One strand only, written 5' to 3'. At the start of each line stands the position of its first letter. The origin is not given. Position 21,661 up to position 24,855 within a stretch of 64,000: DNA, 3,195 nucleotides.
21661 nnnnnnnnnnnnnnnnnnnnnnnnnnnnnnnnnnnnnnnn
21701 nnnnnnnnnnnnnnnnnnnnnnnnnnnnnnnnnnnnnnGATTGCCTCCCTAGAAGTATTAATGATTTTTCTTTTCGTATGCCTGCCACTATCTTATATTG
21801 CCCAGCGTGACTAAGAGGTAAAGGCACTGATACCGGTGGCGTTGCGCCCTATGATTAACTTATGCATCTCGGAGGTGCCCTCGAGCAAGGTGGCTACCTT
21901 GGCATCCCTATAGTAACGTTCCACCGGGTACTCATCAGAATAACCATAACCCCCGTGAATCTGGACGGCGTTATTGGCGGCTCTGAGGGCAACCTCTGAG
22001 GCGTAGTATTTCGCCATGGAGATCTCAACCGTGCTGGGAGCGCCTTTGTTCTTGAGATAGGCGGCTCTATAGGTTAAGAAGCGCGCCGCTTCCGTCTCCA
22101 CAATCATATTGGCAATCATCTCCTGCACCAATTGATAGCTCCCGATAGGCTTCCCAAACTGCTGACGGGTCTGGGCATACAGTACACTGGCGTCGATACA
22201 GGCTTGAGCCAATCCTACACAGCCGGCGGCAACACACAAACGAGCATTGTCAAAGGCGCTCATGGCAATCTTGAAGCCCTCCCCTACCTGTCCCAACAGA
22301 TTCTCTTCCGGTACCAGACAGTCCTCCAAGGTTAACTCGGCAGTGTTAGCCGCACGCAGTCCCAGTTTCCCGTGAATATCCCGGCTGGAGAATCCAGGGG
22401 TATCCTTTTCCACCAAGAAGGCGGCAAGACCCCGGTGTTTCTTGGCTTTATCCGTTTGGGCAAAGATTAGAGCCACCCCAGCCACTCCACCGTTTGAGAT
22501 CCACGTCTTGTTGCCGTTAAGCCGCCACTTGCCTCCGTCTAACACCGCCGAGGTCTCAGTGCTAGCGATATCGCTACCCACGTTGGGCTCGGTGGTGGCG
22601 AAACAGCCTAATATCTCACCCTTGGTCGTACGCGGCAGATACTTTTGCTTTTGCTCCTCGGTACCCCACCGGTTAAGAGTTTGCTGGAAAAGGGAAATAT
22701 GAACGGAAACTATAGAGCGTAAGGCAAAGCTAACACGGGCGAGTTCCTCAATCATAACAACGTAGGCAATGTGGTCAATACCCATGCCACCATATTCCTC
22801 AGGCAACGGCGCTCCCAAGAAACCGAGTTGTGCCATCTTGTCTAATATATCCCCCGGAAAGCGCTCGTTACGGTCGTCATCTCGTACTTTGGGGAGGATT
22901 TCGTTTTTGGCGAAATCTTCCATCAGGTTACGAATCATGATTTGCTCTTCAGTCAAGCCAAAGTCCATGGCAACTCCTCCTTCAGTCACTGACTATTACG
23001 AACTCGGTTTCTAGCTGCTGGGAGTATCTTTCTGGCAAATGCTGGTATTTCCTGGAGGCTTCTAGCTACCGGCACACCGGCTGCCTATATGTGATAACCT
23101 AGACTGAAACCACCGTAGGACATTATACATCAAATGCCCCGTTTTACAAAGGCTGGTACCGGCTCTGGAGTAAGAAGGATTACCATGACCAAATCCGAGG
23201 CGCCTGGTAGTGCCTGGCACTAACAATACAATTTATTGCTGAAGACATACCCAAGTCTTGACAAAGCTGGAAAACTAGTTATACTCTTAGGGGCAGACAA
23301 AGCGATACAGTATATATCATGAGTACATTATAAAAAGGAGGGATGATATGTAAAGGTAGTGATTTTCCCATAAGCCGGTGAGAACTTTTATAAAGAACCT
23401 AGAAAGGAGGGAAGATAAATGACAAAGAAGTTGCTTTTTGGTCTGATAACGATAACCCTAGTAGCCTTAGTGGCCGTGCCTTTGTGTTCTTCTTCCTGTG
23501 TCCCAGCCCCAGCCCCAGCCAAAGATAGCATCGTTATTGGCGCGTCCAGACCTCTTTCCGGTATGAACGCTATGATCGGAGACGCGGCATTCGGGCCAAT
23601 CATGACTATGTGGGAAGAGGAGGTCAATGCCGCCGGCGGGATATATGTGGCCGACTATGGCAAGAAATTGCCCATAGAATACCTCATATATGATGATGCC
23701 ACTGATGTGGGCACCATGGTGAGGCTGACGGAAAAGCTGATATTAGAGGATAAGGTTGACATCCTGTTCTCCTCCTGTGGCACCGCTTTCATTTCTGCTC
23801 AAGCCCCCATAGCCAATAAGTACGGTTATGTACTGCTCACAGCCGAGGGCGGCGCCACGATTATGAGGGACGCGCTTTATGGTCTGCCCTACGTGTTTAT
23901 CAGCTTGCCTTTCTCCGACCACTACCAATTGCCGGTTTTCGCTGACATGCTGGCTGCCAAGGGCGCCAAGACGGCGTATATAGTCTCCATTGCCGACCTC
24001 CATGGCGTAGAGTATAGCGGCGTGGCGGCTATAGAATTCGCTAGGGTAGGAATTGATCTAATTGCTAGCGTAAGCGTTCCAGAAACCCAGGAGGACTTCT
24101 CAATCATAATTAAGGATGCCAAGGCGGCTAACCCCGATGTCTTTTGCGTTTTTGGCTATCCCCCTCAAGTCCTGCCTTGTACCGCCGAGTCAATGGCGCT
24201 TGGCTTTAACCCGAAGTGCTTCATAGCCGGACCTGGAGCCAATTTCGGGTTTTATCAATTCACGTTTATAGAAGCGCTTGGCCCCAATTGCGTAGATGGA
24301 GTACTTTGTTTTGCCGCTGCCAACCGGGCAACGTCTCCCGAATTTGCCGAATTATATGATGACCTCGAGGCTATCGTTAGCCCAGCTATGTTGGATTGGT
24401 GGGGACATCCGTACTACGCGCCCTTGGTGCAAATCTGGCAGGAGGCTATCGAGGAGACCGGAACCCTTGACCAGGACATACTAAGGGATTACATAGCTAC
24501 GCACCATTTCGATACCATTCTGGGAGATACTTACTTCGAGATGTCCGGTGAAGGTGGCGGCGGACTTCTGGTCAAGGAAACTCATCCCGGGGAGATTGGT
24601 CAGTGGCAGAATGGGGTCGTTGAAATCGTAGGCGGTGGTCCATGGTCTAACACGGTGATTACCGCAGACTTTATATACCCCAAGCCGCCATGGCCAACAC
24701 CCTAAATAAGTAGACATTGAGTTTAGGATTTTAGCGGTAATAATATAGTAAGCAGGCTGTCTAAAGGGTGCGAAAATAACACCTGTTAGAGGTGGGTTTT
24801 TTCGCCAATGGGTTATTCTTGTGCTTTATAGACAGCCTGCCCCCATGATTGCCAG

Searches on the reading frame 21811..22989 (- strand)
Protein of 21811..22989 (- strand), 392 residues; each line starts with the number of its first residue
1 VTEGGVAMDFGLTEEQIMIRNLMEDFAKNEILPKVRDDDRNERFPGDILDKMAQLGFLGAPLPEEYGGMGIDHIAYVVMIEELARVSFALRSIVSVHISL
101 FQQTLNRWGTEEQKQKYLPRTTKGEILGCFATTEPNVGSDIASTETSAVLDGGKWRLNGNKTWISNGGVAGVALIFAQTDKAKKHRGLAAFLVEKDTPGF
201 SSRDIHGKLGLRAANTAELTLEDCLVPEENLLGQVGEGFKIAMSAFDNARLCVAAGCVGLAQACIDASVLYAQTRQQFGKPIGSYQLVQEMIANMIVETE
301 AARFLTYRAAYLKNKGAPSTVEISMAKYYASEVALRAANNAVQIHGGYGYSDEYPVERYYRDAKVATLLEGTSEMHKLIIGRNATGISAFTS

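Call 8: search_protein_families(library=ncbifam, max_evalue=1e-10, proteins=[window:21811-22989:-])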
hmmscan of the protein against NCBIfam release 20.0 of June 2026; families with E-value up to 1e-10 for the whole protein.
window:21811-22989:- (392 aa): 22 families
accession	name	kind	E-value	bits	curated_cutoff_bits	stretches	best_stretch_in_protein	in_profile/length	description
NF042972.1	AcrlCoAredClosAcrC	equivalog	1.1e-136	455.5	640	1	8-383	1-375/378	acryloyl-CoA reductase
NF045552.1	GlutCoADH_Des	equivalog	7e-115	384.3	470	1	8-387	1-382/387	glutaryl-CoA dehydrogenase Acd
NF058590.1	AcCoDHFadEBacil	equivalog_domain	1.6e-91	307.7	600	1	12-381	21-407/586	acyl-CoA dehydrogenase FadE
NF043006.1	CyhCrbnylCoADH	equivalog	5.5e-87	292.2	650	1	13-383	5-374/380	cyclohexane-1-carbonyl-CoA dehydrogenase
NF042439.1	SulpropCoADesulf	equivalog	4.8e-77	259.2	600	1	24-383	5-369/379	3-sulfinopropanoyl-CoA desulfinase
NF053553.1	prodigi_MBC_PigA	equivalog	2e-76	257.6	500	1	8-383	1-378/381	prodigiosin MBC biosynthesis dehydrogenase PigA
NF008997.0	PRK12341.1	equivalog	1.4e-73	248.2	537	1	8-383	1-375/382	acyl-CoA dehydrogenase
NF045652.1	ProlPCPDhRedW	equivalog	1e-71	241.8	650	1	18-382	6-371/376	L-prolyl-[peptidyl-carrier protein] dehydrogenase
NF052270.1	Staph_DH_FadE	equivalog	7.4e-68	229.1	600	1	11-390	20-399/400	acyl-CoA dehydrogenase FadE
TIGR03207.1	cyc_hxne_CoA_dh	equivalog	2.2e-67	227.4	575.35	1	13-383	2-370/372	cyclohexanecarboxyl-CoA dehydrogenase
NF002885.1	PRK03354.1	equivalog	5.1e-63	213.4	540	1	8-384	1-373/378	crotonobetainyl-CoA dehydrogenase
NF007000.1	PRK09463.1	subfamily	2.4e-43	148.5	600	1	40-374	70-424/726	acyl-CoA dehydrogenase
TIGR03203.1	pimD_small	equivalog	9.4e-39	133.6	652.7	1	9-376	1-368/378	pimeloyl-CoA dehydrogenase small subunit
NF009586.0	PRK13026.1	subfamily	1.3e-37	129.5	608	1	39-375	104-460/777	acyl-CoA dehydrogenase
NF049984.1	Rv1679_FadE16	equivalog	6.2e-35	121.1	600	1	36-390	17-371/371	Rv1679 family acyl-CoA dehydrogenase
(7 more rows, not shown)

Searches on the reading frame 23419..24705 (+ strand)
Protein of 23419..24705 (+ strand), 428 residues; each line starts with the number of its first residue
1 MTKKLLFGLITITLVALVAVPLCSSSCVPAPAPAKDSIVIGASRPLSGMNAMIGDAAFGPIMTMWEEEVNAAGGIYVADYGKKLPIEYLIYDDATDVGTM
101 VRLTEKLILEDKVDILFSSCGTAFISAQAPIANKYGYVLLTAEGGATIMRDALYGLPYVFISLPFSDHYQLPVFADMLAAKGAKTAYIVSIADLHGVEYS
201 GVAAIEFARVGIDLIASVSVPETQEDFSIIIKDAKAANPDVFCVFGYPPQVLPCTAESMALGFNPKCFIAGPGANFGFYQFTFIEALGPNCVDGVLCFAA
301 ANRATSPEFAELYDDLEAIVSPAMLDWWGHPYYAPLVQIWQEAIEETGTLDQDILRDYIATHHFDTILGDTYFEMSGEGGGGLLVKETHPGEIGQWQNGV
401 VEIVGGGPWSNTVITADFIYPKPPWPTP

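Call 8: search_protein_families(library=ncbifam, max_evalue=1e-10, proteins=[window:23419-24705:+])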
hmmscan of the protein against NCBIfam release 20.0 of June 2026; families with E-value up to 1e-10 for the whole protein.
window:23419-24705:+ (428 aa): 0 families

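Call 81: search_protein_families(library=pfam, max_evalue=0.00001, proteins=[window:23419-24705:+])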
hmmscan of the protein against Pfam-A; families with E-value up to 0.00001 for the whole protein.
window:23419-24705:+ (428 aa): 2 families
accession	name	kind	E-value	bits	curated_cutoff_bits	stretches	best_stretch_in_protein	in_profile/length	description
PF13458.12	Peripla_BP_6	-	6.1e-31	108.8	31.7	1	38-373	2-322/343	Periplasmic binding protein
PF13433.12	Peripla_BP_5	-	3.9e-06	26.6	27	0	46-139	9-95/363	Periplasmic binding protein domain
